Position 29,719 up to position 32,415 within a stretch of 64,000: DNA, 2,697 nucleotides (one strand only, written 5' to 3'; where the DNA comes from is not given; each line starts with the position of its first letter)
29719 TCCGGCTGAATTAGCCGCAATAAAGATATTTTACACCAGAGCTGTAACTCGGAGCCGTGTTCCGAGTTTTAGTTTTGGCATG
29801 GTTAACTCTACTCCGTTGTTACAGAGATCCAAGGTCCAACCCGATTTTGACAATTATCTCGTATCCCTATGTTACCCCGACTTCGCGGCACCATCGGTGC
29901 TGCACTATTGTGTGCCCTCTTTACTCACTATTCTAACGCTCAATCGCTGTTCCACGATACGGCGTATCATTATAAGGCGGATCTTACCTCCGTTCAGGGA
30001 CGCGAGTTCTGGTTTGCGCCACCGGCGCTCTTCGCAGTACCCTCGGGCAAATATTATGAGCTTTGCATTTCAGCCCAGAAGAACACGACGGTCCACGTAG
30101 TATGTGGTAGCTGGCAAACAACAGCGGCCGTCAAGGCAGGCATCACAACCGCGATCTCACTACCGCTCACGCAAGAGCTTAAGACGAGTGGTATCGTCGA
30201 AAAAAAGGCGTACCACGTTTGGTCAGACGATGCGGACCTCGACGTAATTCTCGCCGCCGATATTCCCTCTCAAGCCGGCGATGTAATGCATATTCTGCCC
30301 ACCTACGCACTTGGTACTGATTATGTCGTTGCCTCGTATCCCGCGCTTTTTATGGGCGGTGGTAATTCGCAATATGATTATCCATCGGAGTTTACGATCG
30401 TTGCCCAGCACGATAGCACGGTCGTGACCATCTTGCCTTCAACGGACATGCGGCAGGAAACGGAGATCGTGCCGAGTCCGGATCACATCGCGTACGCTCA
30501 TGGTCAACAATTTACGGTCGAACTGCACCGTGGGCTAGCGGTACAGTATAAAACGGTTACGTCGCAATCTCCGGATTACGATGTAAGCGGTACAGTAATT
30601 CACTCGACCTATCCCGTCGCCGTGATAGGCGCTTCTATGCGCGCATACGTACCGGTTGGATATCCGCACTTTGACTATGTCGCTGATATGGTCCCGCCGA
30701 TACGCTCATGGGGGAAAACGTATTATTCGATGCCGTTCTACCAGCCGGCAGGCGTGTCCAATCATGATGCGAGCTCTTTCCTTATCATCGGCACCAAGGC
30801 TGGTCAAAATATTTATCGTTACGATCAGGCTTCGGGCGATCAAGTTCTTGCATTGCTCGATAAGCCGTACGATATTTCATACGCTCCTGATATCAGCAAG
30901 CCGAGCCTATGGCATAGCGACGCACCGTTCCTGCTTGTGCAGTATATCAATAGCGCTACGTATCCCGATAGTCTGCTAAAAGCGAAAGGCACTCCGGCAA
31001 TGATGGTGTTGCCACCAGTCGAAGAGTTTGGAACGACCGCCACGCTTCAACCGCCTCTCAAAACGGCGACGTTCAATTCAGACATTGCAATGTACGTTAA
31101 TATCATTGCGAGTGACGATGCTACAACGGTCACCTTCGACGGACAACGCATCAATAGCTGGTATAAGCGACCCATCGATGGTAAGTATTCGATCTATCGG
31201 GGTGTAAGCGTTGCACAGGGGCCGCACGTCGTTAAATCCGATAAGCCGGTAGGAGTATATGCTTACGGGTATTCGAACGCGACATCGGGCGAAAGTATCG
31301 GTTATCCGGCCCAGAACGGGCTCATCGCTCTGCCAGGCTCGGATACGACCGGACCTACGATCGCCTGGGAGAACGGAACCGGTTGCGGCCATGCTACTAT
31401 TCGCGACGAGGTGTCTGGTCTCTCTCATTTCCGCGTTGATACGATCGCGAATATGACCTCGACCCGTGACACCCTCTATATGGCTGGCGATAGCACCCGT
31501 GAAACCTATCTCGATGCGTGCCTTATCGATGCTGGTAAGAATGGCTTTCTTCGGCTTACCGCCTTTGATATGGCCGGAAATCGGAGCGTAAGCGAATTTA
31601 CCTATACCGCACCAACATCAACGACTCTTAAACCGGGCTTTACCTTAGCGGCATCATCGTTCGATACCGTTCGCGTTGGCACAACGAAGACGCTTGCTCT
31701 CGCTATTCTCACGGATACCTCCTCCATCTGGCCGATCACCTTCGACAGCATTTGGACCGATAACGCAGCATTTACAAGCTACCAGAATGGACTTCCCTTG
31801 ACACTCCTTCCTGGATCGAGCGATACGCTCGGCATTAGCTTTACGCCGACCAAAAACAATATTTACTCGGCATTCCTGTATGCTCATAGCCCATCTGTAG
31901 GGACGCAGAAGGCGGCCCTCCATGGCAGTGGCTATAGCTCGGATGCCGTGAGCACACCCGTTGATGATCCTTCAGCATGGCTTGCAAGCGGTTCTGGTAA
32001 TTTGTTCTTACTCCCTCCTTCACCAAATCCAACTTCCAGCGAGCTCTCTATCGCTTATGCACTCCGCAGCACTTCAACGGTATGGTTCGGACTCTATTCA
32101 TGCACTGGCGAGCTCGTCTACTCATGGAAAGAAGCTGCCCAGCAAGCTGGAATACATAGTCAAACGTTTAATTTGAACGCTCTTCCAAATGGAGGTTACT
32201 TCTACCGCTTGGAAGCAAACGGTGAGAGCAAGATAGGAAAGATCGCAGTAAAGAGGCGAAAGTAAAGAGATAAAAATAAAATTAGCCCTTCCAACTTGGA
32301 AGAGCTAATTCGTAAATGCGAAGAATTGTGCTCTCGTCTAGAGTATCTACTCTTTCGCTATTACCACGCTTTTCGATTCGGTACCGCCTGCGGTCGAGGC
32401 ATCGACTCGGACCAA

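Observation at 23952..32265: Tandem triplication of a large T9SS cargo family of unknown function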

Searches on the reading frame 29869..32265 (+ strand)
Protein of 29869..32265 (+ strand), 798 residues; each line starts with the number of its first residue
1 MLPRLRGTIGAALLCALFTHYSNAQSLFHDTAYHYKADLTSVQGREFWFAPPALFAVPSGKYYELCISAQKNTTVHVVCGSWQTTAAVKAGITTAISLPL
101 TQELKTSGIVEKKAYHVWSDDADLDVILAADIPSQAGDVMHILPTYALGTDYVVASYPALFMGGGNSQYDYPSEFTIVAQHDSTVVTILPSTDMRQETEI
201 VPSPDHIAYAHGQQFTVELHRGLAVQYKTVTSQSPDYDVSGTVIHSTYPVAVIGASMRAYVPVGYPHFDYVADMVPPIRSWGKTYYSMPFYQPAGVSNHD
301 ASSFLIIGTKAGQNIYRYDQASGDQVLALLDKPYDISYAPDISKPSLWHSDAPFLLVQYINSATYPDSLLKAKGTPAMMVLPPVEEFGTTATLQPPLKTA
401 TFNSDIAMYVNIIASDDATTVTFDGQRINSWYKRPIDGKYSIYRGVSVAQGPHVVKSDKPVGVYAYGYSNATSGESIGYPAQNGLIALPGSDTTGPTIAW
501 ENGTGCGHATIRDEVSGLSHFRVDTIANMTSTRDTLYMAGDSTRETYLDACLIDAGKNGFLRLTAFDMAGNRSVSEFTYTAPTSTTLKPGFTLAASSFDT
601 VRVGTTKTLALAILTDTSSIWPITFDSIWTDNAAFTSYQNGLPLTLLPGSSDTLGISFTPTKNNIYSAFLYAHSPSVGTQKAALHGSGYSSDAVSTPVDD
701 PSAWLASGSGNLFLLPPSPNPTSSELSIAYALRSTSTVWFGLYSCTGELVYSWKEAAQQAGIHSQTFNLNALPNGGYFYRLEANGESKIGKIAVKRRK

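Call 3: search_protein_families(library=pfam, proteins=[window:29869-32265:+], max_evalue=0.1)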
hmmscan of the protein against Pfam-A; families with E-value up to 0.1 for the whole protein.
window:29869-32265:+ (798 aa): 5 families
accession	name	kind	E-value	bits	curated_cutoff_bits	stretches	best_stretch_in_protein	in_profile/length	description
PF17517.7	IgGFc_binding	-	3.6e-52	177.9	25.6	1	141-467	4-297/297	IgGFc binding protein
PF18962.6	Por_Secre_tail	-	7.9e-08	32.9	27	1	719-794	3-75/75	Secretion system C-terminal sorting domain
PF15780.11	ASH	-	0.00071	20.1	27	1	587-662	5-78/98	Abnormal spindle-like microcephaly-assoc'd, ASPM-SPD-2-Hydin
PF22073.2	Cep192_D4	-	0.04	14.6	35.5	1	597-682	12-103/112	Cep192 domain 4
PF13585.12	CHU_C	-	0.056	14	27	0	739-786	30-76/86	CHU_C Type IX secretion signal domain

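Call 4: search_protein_families(library=ncbifam, proteins=[window:29869-32265:+], max_evalue=0.1)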
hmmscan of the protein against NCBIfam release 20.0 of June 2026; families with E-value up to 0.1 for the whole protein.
window:29869-32265:+ (798 aa): 4 families
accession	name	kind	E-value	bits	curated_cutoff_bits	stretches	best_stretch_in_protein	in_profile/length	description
TIGR04183.1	Por_Secre_tail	domain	1.4e-05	25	23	1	719-795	3-72/72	T9SS type A sorting domain-containing protein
NF012200.0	choice_anch_D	domain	5.7e-05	23.6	45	1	585-668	11-97/108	choice-of-anchor D domain-containing protein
NF052323.1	T9SSA_dep_M6i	equivalog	0.0048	14.9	600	1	719-794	962-1041/1043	T9SS-dependent M6-like inactivated metalloprotease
NF038113.1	T9SSA_dep_M36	equivalog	0.011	14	885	1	719-794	797-868/869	T9SS-dependent M36 family metallopeptidase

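Call 10: search_solved_structures(query=window:29869-32262:+, max_evalue=1, show_alignments=2)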
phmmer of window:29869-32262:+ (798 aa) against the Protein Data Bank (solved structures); distinct sequences matched with E-value up to 1: 1.
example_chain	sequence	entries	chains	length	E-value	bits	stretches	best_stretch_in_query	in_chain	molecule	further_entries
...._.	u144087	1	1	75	0.048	15.1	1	718-793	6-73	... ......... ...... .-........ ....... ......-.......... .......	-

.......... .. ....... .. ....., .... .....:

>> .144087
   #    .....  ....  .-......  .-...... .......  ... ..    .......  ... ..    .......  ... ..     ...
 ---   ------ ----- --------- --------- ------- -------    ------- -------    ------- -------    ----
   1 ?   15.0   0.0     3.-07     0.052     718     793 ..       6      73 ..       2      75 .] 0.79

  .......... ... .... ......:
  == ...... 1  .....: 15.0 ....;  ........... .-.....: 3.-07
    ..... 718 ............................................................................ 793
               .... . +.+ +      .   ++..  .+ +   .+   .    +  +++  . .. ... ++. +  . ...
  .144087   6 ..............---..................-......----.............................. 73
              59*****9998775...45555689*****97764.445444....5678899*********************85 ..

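Call 11: find_homologous_proteins(query=window:29869-32262:+, max_evalue=0.00001)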
Query window:29869-32262:+ (798 aa): 46 proteins with E <= 0.00001 among 8000 candidates.
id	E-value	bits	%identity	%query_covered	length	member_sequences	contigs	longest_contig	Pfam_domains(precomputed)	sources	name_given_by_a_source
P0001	0.0e+0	1821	100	100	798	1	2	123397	PF17517.8,PF18962.8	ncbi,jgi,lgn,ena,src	-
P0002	1.5e-271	921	54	98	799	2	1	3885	PF17517.8,PF18962.8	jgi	jgi:hypothetical protein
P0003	8.9e-259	879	53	98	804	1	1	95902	PF17517.8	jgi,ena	-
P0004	3.5e-243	827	50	98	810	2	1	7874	PF17517.8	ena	-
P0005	4.3e-233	794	49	99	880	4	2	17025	PF17517.8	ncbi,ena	-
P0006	1.1e-230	786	47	99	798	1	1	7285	PF17517.8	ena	-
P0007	3.1e-221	755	52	84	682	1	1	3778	PF17517.8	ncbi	ncbi:MAG: hypothetical protein ACHQNE_05930, partial [Candidatus Kapaibacterium sp.]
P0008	9.9e-144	499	37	97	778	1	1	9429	PF17517.8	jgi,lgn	-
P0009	1.2e-134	469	37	97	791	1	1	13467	PF17517.8,PF18962.8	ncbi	-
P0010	1.7e-130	455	51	54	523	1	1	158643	PF17517.8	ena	-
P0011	2.7e-128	448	38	82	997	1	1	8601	PF17517.8,PF18962.8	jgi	-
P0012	1.4e-113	399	38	72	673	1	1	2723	PF17517.8,PF18962.8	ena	-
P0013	5.0e-108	381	35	81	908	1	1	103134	PF17517.8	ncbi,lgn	-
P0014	5.0e-108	381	34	91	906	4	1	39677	PF22073.3,PF15780.12,PF17517.8,PF22544.3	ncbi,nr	ncbi:MAG: choice-of-anchor D domain-containing protein [Bacteroidota bacterium]|nr:choice-of-anchor 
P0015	8.8e-108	380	39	67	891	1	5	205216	PF17517.8,PF18962.8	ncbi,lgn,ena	-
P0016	2.1e-107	378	34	94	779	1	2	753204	PF17517.8,PF18962.8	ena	-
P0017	3.6e-107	378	37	73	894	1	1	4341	PF17517.8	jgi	jgi:hypothetical protein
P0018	9.0e-106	373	34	99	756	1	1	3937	PF17517.8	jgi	jgi:hypothetical protein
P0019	5.4e-103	364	37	72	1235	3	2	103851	PF17517.8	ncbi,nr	ncbi:MAG: hypothetical protein Q8922_10350, partial [Bacteroidota bacterium]|nr:hypothetical protein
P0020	1.0e-102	363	35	71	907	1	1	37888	PF17517.8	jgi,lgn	-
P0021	1.6e-102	362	34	86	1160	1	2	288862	PF17517.8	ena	-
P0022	3.4e-102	361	35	86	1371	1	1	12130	PF22073.3,PF17517.8,PF18962.8,PF12371.15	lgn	-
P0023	9.2e-101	357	36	72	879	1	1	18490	PF17517.8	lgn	-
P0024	5.0e-100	354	35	81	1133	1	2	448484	PF17517.8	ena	-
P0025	9.3e-99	350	34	82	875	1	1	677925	PF15780.12,PF17517.8,PF18962.8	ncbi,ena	-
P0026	7.7e-95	337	34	83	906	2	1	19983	PF17517.8,PF18962.8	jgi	-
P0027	4.8e-94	334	33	96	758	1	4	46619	PF17517.8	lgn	-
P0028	1.6e-92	329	35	67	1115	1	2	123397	PF17517.8,PF18962.8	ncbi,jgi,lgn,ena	-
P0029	1.0e-88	317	33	72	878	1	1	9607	PF17517.8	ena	-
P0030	7.3e-87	311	33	87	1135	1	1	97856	PF17517.8,PF18962.8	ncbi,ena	-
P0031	2.5e-85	305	34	83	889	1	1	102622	PF17517.8,PF18962.8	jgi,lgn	jgi:hypothetical protein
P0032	2.4e-82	296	33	82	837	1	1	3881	PF15780.12,PF17517.8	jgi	-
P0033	6.0e-82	294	34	77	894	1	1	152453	PF22073.3,PF15780.12,PF17517.8,PF18962.8,PF12371.15,PF22544.3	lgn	-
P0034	3.3e-81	292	33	52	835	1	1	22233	PF17517.8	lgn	-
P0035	3.3e-81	292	31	90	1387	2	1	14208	PF15780.12,PF17517.8,PF22544.3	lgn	-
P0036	1.5e-80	290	36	67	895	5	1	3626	PF15780.12,PF17517.8,PF18962.8,PF22544.3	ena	-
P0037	4.2e-77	278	34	79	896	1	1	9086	PF22073.3,PF15780.12,PF17517.8,PF18962.8,PF22544.3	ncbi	-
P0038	6.3e-76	274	32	84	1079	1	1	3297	PF17517.8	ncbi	ncbi:MAG TPA: IgGFc-binding protein, partial [Candidatus Kapabacteria bacterium]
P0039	1.2e-75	273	35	67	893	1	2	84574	PF17517.8,PF18962.8,PF22544.3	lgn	-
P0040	4.1e-75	272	35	71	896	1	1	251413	PF17517.8,PF22544.3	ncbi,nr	ncbi:MAG: T9SS type A sorting domain-containing protein [Bacteroidetes bacterium]|nr:T9SS type A sor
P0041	4.8e-75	271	35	69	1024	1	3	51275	PF17517.8,PF18962.8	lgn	-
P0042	8.2e-75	271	34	70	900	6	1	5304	PF17517.8,PF18962.8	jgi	jgi:hypothetical protein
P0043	1.2e-74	270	32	82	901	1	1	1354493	PF17517.8,PF18962.8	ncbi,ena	-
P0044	3.7e-73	265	32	86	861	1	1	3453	PF15780.12,PF17517.8,PF18962.8,PF22544.3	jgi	jgi:hypothetical protein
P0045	8.2e-71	257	34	76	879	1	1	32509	PF15780.12,PF17517.8,PF18962.8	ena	-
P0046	2.1e-15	74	27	54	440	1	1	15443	PF17517.8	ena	-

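Call 12: find_encoding_contigs(protein=P0003, flank=10000, max_places=3)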
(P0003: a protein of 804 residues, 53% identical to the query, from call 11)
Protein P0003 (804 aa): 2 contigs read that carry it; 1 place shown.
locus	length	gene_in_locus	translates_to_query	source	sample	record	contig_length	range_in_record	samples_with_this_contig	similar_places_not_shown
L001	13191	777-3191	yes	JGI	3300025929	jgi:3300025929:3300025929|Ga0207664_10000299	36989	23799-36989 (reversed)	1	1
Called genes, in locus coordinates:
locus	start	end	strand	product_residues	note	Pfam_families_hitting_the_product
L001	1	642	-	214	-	?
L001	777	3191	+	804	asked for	PF17517:IgGFc_binding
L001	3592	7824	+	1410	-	PF22544:HYDIN_VesB_CFA65-like_Ig (faint), PF18962:Por_Secre_tail (weak)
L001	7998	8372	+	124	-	PF04480:DUF559, PF18741:MTES_1575 (weak)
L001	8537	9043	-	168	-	-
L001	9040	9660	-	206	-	PF01464:SLT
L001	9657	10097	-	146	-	-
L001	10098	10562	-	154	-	-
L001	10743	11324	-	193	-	-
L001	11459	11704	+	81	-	-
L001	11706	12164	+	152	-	PF04480:DUF559, PF18741:MTES_1575 (weak)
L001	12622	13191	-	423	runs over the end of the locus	PF05065:Phage_capsid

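Call 13: find_encoding_contigs(protein=P0001, flank=10000, max_places=3)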
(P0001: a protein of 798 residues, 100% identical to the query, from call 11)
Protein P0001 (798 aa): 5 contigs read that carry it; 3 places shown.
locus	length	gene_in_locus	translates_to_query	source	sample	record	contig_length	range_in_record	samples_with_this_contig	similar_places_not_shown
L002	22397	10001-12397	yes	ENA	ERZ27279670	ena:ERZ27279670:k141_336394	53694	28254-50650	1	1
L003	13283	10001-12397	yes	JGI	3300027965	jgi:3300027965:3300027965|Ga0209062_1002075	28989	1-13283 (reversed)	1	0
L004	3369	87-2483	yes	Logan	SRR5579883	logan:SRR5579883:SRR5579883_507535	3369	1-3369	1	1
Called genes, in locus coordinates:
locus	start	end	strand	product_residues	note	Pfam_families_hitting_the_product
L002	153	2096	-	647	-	PF13292:DXP_synthase_N, PF02779:Transket_pyr, PF02780:Transketolase_C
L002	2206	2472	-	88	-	PF02609:Exonuc_VII_S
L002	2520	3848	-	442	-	PF13742:tRNA_anti_2, PF01336:tRNA_anti-codon, PF02601:Exonuc_VII_L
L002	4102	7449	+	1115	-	PF17517:IgGFc_binding, PF18962:Por_Secre_tail (weak)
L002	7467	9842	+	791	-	PF17517:IgGFc_binding, PF18962:Por_Secre_tail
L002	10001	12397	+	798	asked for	PF17517:IgGFc_binding, PF18962:Por_Secre_tail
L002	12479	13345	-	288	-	PF18962:Por_Secre_tail (faint)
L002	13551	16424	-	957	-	PF13860:FlgD_ig (weak), PF18962:Por_Secre_tail (weak)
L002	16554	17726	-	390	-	PF00963:Cohesin, PF18962:Por_Secre_tail (weak)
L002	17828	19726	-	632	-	PF13860:FlgD_ig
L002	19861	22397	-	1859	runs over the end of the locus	?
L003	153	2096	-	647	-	PF13292:DXP_synthase_N, PF02779:Transket_pyr, PF02780:Transketolase_C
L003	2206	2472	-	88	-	PF02609:Exonuc_VII_S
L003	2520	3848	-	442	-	PF13742:tRNA_anti_2, PF01336:tRNA_anti-codon, PF02601:Exonuc_VII_L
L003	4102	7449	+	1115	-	PF17517:IgGFc_binding, PF18962:Por_Secre_tail (weak)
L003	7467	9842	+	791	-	PF17517:IgGFc_binding, PF18962:Por_Secre_tail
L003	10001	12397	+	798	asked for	PF17517:IgGFc_binding, PF18962:Por_Secre_tail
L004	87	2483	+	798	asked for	PF17517:IgGFc_binding, PF18962:Por_Secre_tail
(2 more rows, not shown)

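Call 17: find_related_loci(query=A2, collection=genome_contigs, flank=10000)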
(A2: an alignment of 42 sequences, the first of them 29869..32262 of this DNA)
Query A2 (798 aa) in genome_contigs; peptide patterns used: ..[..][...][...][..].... (x = any residue, [..] = any of these).
63 stretches matched a pattern; 41 encode a relative of the query (tblastn E <= 1e-3); 37 distinct loci.
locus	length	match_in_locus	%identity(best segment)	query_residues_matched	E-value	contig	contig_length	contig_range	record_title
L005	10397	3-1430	45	322-794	7e-123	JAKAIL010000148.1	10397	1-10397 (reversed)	MAG: Bacteroidetes bacterium isolate WY3.bin23 NODE_12009_length_10397_cov_1.500682, whole genome shotgun sequence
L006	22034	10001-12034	35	11-692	3e-108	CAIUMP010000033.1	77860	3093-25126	MAG: uncultured Ignavibacteriae bacterium isolate Ki2-D3_bin-1418 genome assembly, contig: bin-1418:33/62, whole genome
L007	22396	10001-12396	45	5-797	7e-105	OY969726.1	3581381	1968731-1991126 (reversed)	MAG: uncultured Bacteroidetes bacterium isolate MFD05502.bin.4.212 genome assembly, chromosome: 1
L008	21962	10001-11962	37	44-692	5e-104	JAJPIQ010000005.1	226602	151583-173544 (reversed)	MAG: Bacteroidetes bacterium isolate Centralia_MAG_339 k107_1375196, whole genome shotgun sequence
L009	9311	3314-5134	36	44-662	2e-103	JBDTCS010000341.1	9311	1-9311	MAG: Candidatus Kapaibacterium sp. isolate cluster2_bin.161 k127_3009068, whole genome shotgun sequence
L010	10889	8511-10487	35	44-696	3e-102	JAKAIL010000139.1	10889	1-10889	MAG: Bacteroidetes bacterium isolate WY3.bin23 NODE_11158_length_10889_cov_1.403735, whole genome shotgun sequence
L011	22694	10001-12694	35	13-796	1e-101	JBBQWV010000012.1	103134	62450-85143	MAG: Candidatus Kapaibacterium sp. isolate Co_metawrap_2078 Cmw_2078_k141_19837926_length_103134_cov_27.9990, whole geno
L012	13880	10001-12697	34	4-796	4e-101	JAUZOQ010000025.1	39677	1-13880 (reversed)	MAG: Bacteroidota bacterium isolate bin140(14d) NELBBIGP_25, whole genome shotgun sequence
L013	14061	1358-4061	36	44-796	2e-100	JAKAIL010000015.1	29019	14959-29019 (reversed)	MAG: Bacteroidetes bacterium isolate WY3.bin23 NODE_2431_length_29019_cov_1.377786, whole genome shotgun sequence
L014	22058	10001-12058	34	3-692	3e-94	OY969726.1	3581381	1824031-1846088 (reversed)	MAG: uncultured Bacteroidetes bacterium isolate MFD05502.bin.4.212 genome assembly, chromosome: 1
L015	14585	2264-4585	35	13-692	4e-94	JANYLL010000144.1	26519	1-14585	MAG: Ignavibacteriae bacterium isolate GL140_6_metabinner_38 GL140_6_k141_2492352, whole genome shotgun sequence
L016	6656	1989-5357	35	3-795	9e-93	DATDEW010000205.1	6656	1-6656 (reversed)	MAG TPA_asm: Candidatus Kapaibacterium sp. isolate SMAG_U210 k141_1960600, whole genome shotgun sequence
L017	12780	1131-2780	38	44-589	2e-92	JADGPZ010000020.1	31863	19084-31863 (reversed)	MAG: Candidatus Kapaibacterium sp. isolate Chersky.7_45 contig-100_78, whole genome shotgun sequence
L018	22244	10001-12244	36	36-686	4e-92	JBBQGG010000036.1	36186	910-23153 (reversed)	MAG: Candidatus Kapaibacterium sp. isolate Co_metawrap_972 Cmw_972_k141_20161990_length_36186_cov_11.0000, whole genome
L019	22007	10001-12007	34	44-720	9e-92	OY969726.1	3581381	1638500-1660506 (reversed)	MAG: uncultured Bacteroidetes bacterium isolate MFD05502.bin.4.212 genome assembly, chromosome: 1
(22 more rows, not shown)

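Call 27: predict_structure(alignment_id=A2)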
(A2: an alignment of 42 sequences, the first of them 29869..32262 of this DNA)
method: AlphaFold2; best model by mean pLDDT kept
length: 798 residues; sequences in the alignment: 42
mean_pLDDT: 88.9   pTM: 0.71
mean pLDDT of the five models: 88.9, 86.2, 85.6, 85.2, 84.8
residues with pLDDT >= 90: 501; 70-90: 246; 50-70: 33; < 50: 18
segments of 3 or more residues with pLDDT < 50: 21-24, 585-589, 692-697
pLDDT, mean of each block of 10 residues (from residue 1): 65 72 67 85 89 83 93 96 96 93 95 97 93 85 94 96 76 97 97 94 94 98 98 88 97 95 90 95 96 83 97 97 96 96 96 97 81 86 94 87 86 97 96 95 94 93 92 83 75 91 89 94 92 89 93 90 93 94 56 76 81 81 90 80 87 90 86 87 82 52 84 90 92 95 89 94 95 90 92 79
secondary structure, 60 per line:
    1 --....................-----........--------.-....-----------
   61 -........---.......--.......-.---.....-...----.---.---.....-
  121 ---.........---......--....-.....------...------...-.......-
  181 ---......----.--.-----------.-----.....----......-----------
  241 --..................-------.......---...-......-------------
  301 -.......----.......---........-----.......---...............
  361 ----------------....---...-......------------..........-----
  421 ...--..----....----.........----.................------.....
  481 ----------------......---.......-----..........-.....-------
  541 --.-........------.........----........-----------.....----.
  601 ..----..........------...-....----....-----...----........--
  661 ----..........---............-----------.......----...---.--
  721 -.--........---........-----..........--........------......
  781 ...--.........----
elements in order (helices of 4 or more, strands of 3 or more residues): H3-22 E28-35 E46-49 E62-69 E73-79 E82-88 E94-98 E115-119 E124-132 E136-141 E149-153 E160-162 E169-171 E173-179 E184-189 E215-219 E224-229 E243-260 E268-274 E282-287 E302-308 E313-319 E323-330 E336-342 E346-360 E377-380 E388-393 E406-415 E421-423 E432-435 E440-448 E453-469 E476-480 E497-502 E506-512 E518-527 E529-533 E545-552 E559-567 E572-579 E591-595 E600-602 E607-616 E623-625 E627-630 E635-638 E644-646 E651-658 E665-674 E678-689 H701-707 E712-714 E725-732 E736-743 E749-758 E761-768 E775-783 E786-794
